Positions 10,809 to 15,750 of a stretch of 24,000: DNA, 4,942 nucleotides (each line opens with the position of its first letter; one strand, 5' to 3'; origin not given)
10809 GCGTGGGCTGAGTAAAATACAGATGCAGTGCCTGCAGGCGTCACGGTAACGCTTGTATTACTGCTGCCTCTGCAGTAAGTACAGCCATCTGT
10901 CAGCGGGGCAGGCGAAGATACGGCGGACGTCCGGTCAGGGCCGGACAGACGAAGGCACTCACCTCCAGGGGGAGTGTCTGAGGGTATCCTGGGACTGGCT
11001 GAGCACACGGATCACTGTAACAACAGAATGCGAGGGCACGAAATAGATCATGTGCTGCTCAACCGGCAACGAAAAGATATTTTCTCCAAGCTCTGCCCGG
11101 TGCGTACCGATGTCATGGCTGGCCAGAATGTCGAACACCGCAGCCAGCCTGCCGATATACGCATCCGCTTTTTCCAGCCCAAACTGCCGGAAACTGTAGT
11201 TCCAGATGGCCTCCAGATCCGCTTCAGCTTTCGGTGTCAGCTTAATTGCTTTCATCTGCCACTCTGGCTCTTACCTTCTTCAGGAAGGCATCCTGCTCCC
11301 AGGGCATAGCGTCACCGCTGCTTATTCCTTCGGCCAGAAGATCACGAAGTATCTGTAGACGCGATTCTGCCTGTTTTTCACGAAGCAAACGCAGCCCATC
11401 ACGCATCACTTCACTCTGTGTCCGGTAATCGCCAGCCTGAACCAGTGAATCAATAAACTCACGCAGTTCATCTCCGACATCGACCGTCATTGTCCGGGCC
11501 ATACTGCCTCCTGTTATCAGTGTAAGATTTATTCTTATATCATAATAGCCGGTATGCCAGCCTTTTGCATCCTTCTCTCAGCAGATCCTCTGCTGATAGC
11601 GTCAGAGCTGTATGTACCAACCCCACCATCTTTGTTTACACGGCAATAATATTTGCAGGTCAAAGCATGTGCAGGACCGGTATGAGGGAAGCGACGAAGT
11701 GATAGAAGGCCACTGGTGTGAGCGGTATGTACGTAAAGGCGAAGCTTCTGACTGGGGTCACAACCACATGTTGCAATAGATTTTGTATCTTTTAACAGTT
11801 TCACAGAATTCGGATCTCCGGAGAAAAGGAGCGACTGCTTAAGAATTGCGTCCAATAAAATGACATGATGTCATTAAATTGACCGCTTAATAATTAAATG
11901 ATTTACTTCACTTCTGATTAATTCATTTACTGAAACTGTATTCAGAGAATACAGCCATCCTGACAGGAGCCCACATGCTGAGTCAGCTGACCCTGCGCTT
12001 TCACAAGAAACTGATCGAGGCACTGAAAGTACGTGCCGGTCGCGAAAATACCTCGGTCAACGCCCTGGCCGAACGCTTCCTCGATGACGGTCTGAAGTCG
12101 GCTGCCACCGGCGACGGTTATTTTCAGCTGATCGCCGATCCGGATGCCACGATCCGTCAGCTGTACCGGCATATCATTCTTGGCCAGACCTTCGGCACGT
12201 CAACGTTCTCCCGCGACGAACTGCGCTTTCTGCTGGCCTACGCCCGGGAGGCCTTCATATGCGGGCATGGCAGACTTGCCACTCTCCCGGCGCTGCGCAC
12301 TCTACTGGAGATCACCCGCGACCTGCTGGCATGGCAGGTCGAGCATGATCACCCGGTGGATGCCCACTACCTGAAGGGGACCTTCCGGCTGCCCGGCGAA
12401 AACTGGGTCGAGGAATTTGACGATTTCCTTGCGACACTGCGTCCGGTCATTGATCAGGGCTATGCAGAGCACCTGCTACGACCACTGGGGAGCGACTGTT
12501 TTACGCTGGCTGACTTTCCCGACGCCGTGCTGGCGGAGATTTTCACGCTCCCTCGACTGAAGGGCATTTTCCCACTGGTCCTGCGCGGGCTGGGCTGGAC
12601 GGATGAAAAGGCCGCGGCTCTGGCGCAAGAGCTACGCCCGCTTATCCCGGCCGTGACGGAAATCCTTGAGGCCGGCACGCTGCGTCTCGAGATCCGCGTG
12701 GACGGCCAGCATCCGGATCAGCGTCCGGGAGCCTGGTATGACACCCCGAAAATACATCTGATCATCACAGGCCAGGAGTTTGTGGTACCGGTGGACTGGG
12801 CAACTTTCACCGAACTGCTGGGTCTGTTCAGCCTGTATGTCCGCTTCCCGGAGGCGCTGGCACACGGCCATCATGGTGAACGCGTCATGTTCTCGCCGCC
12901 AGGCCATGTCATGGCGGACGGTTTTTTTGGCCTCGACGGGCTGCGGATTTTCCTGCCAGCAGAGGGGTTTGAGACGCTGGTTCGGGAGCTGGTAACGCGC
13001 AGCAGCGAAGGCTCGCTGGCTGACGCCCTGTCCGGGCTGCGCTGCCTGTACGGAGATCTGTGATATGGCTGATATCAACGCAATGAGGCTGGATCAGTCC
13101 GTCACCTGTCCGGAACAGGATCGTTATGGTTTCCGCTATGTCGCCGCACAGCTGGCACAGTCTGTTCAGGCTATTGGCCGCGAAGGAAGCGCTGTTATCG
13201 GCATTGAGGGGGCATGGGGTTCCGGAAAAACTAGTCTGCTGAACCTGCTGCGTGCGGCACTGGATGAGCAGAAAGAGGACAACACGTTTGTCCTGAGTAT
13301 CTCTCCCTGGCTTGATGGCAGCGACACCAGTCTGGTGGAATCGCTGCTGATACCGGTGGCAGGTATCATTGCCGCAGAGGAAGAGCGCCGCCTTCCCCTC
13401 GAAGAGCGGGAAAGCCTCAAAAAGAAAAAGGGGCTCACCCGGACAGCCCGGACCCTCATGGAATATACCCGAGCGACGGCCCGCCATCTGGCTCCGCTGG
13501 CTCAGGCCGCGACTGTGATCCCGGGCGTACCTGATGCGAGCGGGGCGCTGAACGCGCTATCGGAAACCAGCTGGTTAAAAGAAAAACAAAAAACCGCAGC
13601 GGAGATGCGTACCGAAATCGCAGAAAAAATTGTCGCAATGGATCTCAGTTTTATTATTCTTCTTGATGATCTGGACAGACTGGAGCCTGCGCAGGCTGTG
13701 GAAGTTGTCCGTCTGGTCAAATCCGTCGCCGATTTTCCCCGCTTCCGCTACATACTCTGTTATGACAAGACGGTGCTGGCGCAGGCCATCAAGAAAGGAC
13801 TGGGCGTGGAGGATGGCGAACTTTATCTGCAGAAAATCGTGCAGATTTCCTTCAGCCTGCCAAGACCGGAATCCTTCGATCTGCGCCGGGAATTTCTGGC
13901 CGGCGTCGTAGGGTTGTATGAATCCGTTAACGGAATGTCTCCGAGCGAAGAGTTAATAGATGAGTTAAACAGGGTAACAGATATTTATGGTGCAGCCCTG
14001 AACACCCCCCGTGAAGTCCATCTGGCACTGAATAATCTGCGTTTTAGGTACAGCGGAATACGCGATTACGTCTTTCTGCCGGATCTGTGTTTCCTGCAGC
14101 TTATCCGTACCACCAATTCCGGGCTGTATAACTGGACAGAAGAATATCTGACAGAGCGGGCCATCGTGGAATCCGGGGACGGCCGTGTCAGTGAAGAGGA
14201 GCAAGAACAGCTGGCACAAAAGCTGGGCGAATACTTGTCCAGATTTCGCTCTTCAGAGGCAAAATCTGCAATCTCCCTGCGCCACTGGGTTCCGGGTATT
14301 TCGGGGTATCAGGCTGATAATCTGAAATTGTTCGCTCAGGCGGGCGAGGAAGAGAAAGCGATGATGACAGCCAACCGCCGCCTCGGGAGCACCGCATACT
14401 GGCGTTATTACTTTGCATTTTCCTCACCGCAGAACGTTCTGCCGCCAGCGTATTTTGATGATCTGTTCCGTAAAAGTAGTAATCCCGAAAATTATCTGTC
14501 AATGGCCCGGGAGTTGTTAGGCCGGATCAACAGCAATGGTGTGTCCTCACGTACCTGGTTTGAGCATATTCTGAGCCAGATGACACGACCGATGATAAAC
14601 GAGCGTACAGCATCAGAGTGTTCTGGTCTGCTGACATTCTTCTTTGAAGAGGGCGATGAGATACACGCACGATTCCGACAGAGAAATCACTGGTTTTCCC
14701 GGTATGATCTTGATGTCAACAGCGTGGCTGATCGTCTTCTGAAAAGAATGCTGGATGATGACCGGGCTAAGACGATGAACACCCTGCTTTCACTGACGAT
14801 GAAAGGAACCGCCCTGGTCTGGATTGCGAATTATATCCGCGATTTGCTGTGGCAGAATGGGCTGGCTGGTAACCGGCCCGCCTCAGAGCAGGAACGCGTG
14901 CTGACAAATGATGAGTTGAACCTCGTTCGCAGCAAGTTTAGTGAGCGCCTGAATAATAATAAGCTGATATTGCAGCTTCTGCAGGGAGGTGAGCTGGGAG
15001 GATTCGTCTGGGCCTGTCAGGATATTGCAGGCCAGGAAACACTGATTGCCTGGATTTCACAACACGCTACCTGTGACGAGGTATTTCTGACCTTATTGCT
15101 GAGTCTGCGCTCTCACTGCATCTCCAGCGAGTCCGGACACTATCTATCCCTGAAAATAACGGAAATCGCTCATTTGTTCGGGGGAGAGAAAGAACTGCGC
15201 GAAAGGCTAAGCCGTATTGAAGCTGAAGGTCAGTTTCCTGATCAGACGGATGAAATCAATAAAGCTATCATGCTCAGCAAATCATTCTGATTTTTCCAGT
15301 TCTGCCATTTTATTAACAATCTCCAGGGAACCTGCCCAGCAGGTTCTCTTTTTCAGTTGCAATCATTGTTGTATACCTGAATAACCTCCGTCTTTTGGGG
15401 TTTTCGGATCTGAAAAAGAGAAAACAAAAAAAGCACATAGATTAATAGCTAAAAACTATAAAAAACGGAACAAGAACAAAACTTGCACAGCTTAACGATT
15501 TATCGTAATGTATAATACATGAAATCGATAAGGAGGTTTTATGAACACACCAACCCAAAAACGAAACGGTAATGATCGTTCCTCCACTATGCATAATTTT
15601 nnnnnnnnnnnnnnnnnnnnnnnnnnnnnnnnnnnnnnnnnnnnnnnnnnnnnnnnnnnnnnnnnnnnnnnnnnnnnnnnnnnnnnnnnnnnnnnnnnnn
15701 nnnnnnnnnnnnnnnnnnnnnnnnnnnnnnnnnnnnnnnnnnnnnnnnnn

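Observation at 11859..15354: Self-contained two-gene module: an RHH-fusion protein coupled to an apparently soluble KAP-family NTPase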

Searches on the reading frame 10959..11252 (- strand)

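Call 39: search_protein_families(library=pfam, proteins=[window:10959-11252:-], max_evalue=0.01)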
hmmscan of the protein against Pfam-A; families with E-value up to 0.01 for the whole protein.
window:10959-11252:- (97 aa): 1 family
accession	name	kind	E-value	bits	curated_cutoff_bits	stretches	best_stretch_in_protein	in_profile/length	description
PF05016.21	ParE_toxin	-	6.6e-12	46.3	23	1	3-89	1-88/89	ParE toxin of type II toxin-antitoxin system, parDE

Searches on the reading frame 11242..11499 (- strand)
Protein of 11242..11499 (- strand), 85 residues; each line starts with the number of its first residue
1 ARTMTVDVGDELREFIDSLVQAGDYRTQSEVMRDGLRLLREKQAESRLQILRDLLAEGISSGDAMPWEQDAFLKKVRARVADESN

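Call 39: search_protein_families(library=pfam, proteins=[window:11242-11499:-], max_evalue=0.01)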
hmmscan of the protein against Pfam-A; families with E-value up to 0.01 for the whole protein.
window:11242-11499:- (85 aa): 2 families
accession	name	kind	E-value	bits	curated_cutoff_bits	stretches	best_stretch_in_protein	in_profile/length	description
PF03693.20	ParD_antitoxin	-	6.8e-18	65.3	21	1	5-78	6-77/81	Bacterial antitoxin of ParD toxin-antitoxin type II system and RHH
PF01402.27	RHH_1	-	0.0034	17.7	20.5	0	5-41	3-38/39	Ribbon-helix-helix protein, copG family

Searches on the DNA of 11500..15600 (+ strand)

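Call 9: search_dna_similar(query=window:11500-15600:+, collection=plasmids, mode=near, max_rows=25)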
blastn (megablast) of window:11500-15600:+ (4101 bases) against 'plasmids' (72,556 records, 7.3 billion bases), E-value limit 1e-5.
Records with a match: 951; places in all: 961; records where one place covers at least 80% of the query: 0.
Best place of each record, by identity: 95-99% 2; 90-95% 8; 80-90% 311; 60-80% 630.
By first word of the organism name: Escherichia 442; Klebsiella 308; Salmonella 127; Enterobacter 32; Edwardsiella 10; Raoultella 8; Shigella 5; Citrobacter 5; Cronobacter 4; Leclercia 3; and 5 more.
By predicted mobility (MOB-suite, as given by PLSDB): conjugative 729; non-mobilizable 130; mobilizable 92.
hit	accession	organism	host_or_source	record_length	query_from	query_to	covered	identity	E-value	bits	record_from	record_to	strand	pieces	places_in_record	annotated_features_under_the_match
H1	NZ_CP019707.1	Pantoea alhagi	Alhagi sparsifolia Shap.,Whole ...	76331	1534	3691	53%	79.6%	0e+0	1520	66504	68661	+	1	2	P-loop NTPase fold protein | hypothetical protein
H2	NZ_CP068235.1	Leclercia adecarboxylata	cell culture,Garlic rhizosphere soil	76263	476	2400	47%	75.9%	0e+0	955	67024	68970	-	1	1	pifC: transcriptional repressor PifC | P-loop NTPase fold protein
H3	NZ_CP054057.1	Scandinavium goeteborgense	Homo sapiens,Wound,wound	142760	2610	3924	32%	88.8%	0e+0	1615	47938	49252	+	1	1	hypothetical protein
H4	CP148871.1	Salmonella enterica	Dog,single cell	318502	358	1573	30%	78.5%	0e+0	778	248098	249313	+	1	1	hypothetical protein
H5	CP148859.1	Salmonella enterica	Dog,single cell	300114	358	1573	30%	78.5%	0e+0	778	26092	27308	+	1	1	hypothetical protein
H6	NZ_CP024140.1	Escherichia coli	single cell,clinical patient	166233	358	1573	30%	78.4%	0e+0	776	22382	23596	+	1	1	hypothetical protein (x2)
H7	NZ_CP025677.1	Escherichia albertii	Gallus gallus,food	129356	358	1573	30%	78.4%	0e+0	776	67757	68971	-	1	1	hypothetical protein (x2)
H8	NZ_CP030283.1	Escherichia coli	Broiler chicken farm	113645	358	1573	30%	78.4%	0e+0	776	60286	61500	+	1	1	hypothetical protein (x2)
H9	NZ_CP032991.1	Escherichia coli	cell culture,Jin River water W2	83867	358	1573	30%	78.4%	0e+0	776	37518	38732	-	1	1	hypothetical protein (x2)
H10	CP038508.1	Salmonella enterica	liver and spleen of chicken (broiler)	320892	358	1573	30%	78.4%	0e+0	776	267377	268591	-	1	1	transcriptional regulator | hypothetical protein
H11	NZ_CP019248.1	Escherichia coli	Homo sapiens,urine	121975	358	1573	30%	78.4%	0e+0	776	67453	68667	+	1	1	hypothetical protein (x2)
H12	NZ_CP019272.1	Escherichia coli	pig,whole organism,stool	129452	358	1573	30%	78.4%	0e+0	776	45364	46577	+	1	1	none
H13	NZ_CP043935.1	Klebsiella pneumoniae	chicken,single cell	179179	358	1573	30%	78.4%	0e+0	776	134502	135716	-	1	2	hypothetical protein (x2)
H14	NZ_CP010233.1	Escherichia coli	-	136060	358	1573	30%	78.4%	0e+0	776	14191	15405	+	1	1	hypothetical protein (x2)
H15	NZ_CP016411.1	Salmonella enterica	chicken breast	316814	358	1573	30%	78.4%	0e+0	776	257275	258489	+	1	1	hypothetical protein (x2)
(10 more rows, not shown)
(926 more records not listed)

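Call 10: search_dna_similar(query=window:11500-15600:+, collection=ecoli_genomes, mode=near, max_rows=15)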
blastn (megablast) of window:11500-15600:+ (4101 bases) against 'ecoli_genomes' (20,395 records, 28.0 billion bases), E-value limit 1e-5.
Records with a match: 474; places in all: 479; records where one place covers at least 80% of the query: 0.
Genomes with a match: 469 of 5426; with a place that covers at least 80% of the query: 0. Places per genome that has any: lowest 1, median 1, highest 3. On chromosomes: 15 places; on plasmids: 464.
Best place of each record, by identity: 90-95% 1; 80-90% 74; 60-80% 399.
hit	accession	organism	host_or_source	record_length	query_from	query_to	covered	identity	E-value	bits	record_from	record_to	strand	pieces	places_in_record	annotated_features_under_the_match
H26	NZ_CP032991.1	Escherichia coli strain W2-5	Jin River water W2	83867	358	1573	30%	78.4%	0e+0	776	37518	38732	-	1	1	hypothetical protein (x2)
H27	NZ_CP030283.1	Escherichia coli strain E308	Broiler chicken farm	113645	358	1573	30%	78.4%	0e+0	776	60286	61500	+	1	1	hypothetical protein (x2)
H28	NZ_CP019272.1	Escherichia coli strain 13P460A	pig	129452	358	1573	30%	78.4%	0e+0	776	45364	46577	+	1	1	transcriptional regulator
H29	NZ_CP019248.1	Escherichia coli strain Combat13F7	Homo sapiens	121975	358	1573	30%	78.4%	0e+0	776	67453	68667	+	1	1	hypothetical protein (x2)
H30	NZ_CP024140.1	Escherichia coli strain 14EC020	clinical patient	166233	358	1573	30%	78.4%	0e+0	776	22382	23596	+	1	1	hypothetical protein (x2)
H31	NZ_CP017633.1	Escherichia coli strain SLK172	Homo sapiens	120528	358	1573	30%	78.4%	0e+0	776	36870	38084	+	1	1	hypothetical protein (x2)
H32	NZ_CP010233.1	Escherichia coli strain S30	not applicable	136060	358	1573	30%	78.4%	0e+0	776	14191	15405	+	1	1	hypothetical protein (x2)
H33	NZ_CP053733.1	Escherichia coli strain CP55_Sichuan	pig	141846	358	1573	30%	78.4%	0e+0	776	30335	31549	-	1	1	hypothetical protein (x2)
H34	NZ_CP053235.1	Escherichia coli strain SCU-106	Homo sapiens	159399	358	1573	30%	78.4%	0e+0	776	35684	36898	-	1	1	hypothetical protein (x2)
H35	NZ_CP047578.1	Escherichia coli strain 94EC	Homo sapiens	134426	358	1573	30%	78.4%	0e+0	776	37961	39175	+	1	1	hypothetical protein (x2)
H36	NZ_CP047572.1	Escherichia coli strain 2EC1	Homo sapiens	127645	358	1573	30%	78.4%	0e+0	776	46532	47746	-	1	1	hypothetical protein (x2)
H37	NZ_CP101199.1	Escherichia coli strain EC21Z-151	Homo sapiens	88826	358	1573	30%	78.4%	0e+0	776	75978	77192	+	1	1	hypothetical protein (x2)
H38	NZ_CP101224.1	Escherichia coli strain EC21Z-144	Homo sapiens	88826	358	1573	30%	78.4%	0e+0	776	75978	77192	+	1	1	hypothetical protein (x2)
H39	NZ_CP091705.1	Escherichia coli strain KGu016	river water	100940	358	1573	30%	78.4%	0e+0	776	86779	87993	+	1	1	hypothetical protein (x2)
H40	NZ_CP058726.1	Escherichia coli strain S171-1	Manis javanica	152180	358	1573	30%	78.4%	0e+0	776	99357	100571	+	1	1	hypothetical protein (x2)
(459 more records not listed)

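Call 11: get_annotated_region(hit=H2, flank=6000)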
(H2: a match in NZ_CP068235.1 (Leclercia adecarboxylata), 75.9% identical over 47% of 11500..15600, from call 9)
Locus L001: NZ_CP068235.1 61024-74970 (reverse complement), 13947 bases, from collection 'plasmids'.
description: Leclercia adecarboxylata strain YZ30 plasmid unnamed1, complete sequence
organism: Leclercia adecarboxylata (NCBI taxid 83655)
taxonomy: Bacteria; Pseudomonadota; Gammaproteobacteria; Enterobacterales; Enterobacteriaceae; Leclercia; Leclercia adecarboxylata
host: -; source: cell culture,Garlic rhizosphere soil; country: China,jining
typing (MOB-suite, as given by PLSDB): mobilizable; replicon rep_cluster_2218; relaxase MOBP
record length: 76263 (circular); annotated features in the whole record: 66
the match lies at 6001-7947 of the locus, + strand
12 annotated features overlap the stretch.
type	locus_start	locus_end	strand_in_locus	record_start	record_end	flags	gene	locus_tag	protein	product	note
CDS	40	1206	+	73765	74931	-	sopA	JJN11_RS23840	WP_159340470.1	plasmid-partitioning protein SopA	-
CDS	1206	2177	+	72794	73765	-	-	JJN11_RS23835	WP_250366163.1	ParB/RepB/Spo0J family plasmid partition protein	-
CDS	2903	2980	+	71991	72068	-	-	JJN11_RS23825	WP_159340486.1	hypothetical protein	-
CDS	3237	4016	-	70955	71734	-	-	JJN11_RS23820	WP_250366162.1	site-specific integrase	GO:0015074 - DNA integration [Evidence IEA]; GO:0006310 - DNA recombination [Evidence IEA]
CDS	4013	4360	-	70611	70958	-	-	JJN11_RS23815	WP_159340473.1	hypothetical protein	-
CDS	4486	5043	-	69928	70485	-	-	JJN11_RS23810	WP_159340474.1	hypothetical protein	-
CDS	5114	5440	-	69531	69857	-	-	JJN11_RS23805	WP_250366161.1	hypothetical protein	-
CDS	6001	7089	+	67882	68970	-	pifC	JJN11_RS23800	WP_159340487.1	transcriptional repressor PifC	-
CDS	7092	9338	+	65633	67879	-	-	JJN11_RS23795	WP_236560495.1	P-loop NTPase fold protein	-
CDS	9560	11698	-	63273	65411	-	-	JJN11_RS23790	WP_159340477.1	AAA family ATPase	-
CDS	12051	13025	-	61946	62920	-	-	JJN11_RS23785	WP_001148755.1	sensor domain-containing diguanylate cyclase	-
CDS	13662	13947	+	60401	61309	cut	-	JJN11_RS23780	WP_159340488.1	HNH endonuclease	-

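Call 12: get_annotated_region(hit=H1, flank=6000)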
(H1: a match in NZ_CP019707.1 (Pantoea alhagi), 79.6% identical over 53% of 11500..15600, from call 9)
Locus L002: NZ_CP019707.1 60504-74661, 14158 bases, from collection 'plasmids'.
description: Pantoea alhagi strain LTYR-11Z plasmid pPALTYR11Z, complete sequence
organism: Pantoea alhagi (NCBI taxid 1891675)
taxonomy: Bacteria; Pseudomonadota; Gammaproteobacteria; Enterobacterales; Erwiniaceae; Pantoea; Pantoea alhagi
host: -; source: Alhagi sparsifolia Shap.,Whole organism,leaf; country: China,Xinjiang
typing (MOB-suite, as given by PLSDB): mobilizable; relaxase MOBF
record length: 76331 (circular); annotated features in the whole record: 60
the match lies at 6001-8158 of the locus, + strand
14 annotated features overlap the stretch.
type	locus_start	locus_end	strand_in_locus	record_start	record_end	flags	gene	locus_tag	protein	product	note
CDS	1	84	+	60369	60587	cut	-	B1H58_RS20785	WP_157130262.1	hypothetical protein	-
CDS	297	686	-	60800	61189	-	-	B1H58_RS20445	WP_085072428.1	hypothetical protein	-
CDS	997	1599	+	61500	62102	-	-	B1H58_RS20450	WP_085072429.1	hypothetical protein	-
CDS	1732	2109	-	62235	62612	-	-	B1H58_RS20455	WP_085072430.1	hypothetical protein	-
CDS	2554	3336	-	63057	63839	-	-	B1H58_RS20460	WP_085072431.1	site-specific integrase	GO:0015074 - DNA integration [Evidence IEA]; GO:0006310 - DNA recombination [Evidence IEA]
CDS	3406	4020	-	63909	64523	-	-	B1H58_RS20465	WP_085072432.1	hypothetical protein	-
CDS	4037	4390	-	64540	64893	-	-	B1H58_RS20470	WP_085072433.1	hypothetical protein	-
CDS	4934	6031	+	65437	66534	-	-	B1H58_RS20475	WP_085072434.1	hypothetical protein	-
CDS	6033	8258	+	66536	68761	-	-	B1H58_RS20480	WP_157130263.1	P-loop NTPase fold protein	-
CDS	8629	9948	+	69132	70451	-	-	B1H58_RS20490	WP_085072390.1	DUF1173 family protein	-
CDS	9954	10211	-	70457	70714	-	-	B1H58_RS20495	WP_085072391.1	DNA polymerase III subunit theta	-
CDS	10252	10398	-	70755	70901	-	-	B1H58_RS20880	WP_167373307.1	DUF4113 domain-containing protein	-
CDS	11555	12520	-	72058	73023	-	-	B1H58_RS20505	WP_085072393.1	ParB family protein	-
CDS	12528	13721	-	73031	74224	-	-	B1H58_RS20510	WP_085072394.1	AAA family ATPase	-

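Call 22: get_annotated_region(hit=H6, flank=4000)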
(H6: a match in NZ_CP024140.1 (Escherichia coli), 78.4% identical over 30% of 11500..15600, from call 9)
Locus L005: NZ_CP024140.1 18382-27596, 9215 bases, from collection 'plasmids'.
description: Escherichia coli strain 14EC020 plasmid p14EC020b, complete sequence
organism: Escherichia coli (NCBI taxid 562)
taxonomy: Bacteria; Pseudomonadota; Gammaproteobacteria; Enterobacterales; Enterobacteriaceae; Escherichia; Escherichia coli
host: -; source: single cell,clinical patient; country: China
typing (MOB-suite, as given by PLSDB): conjugative; replicon IncFIB,IncFIC,rep_cluster_2244; relaxase MOBF; mating-pair formation MPF_F
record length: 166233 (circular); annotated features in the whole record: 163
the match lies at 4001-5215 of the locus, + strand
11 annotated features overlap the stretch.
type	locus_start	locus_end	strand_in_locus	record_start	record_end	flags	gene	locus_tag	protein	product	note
CDS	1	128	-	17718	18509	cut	-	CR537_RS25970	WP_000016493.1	site-specific integrase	GO:0015074 - DNA integration [Evidence IEA]; GO:0006310 - DNA recombination [Evidence IEA]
CDS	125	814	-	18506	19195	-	-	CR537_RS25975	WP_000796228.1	hypothetical protein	-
CDS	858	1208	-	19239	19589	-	-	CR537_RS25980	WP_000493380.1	hypothetical protein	-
CDS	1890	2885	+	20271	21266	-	-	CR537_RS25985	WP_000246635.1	hypothetical protein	-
CDS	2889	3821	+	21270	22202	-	-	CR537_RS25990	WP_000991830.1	S-4TM family putative pore-forming effector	-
CDS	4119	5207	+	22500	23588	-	-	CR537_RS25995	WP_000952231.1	hypothetical protein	-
CDS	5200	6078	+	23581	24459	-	-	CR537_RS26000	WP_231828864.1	hypothetical protein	-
CDS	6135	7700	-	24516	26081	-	-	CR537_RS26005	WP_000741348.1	AAA family ATPase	-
CDS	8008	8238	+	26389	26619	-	vapB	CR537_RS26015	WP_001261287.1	type II toxin-antitoxin system VapB family antitoxin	-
CDS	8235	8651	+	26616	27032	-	-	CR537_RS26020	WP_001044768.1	type II toxin-antitoxin system VapC family toxin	-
CDS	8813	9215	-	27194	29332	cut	-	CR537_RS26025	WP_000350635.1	AAA family ATPase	-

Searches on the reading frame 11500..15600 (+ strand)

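Call 46: search_protein_families(library=padloc, proteins=[L005:2889-3818:+, L005:1890-2882:+], max_evalue=0.001)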
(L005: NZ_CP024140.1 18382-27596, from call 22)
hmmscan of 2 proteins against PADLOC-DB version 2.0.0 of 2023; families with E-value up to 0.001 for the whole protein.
L005:2889-3818:+ (310 aa): 9 families
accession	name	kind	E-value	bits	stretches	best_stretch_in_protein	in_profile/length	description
PDLC00717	Effector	-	1.2e-165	548.2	1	1-307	1-305/306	4TM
PDLC00716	Effector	-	4.5e-55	185.5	1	1-307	1-297/302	4TM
PDLC00715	Effector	-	3.3e-49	165.8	1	1-294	1-297/315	4TM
PDLC00721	Effector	-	3.3e-46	155.7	1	1-301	2-291/305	4TM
PDLC00723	Effector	-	9.8e-37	125.1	1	3-293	7-288/302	4TM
PDLC00718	Effector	-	3.1e-33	113.4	1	1-282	1-270/291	4TM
PDLC00722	Effector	-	6.1e-24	82.5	1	2-293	13-290/310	4TM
PDLC00725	Effector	-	9.5e-24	82.2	1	3-296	5-282/293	4TM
PDLC00720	Effector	-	1.3e-17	62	1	65-282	73-290/322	4TM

L005:1890-2882:+ (331 aa): 31 families (the best 25 are shown)
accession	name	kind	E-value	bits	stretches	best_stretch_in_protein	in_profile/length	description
PDLC00802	Cyclase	-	9.6e-152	502.9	1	1-331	1-332/332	oligonucleotide-cyclase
PDLC00823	Cyclase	-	1.4e-44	150.9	2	119-331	83-285/285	oligonucleotide-cyclase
PDLC00809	Cyclase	-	1.6e-29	101.5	2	118-328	82-293/295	oligonucleotide-cyclase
PDLC00776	Cyclase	-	1e-26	92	1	118-330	79-286/287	oligonucleotide-cyclase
PDLC00786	Cyclase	-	1.2e-23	81.9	1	118-328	90-292/293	oligonucleotide-cyclase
PDLC00805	Cyclase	-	2.1e-22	78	1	117-324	108-310/314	oligonucleotide-cyclase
PDLC00796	Cyclase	-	1.6e-21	75.1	1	116-329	85-286/432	oligonucleotide-cyclase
PDLC00820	Cyclase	-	1.4e-19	68.6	1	119-328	88-276/324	oligonucleotide-cyclase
PDLC00814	Cyclase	-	1.3e-18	65.4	2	123-328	97-291/295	oligonucleotide-cyclase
PDLC00792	Cyclase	-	2e-18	64.7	1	118-262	87-224/236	oligonucleotide-cyclase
PDLC00822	Cyclase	-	1.6e-15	55.3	1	176-330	185-345/375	oligonucleotide-cyclase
PDLC00818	Cyclase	-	4.1e-15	54.1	1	176-328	148-293/322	oligonucleotide-cyclase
PDLC00773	Cyclase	-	9e-15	53.1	1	120-328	91-295/334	oligonucleotide-cyclase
PDLC00769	Cyclase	-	1.2e-14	52.4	1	124-280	84-230/261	oligonucleotide-cyclase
PDLC00793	Cyclase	-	3.7e-14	50.7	2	123-327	91-297/462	oligonucleotide-cyclase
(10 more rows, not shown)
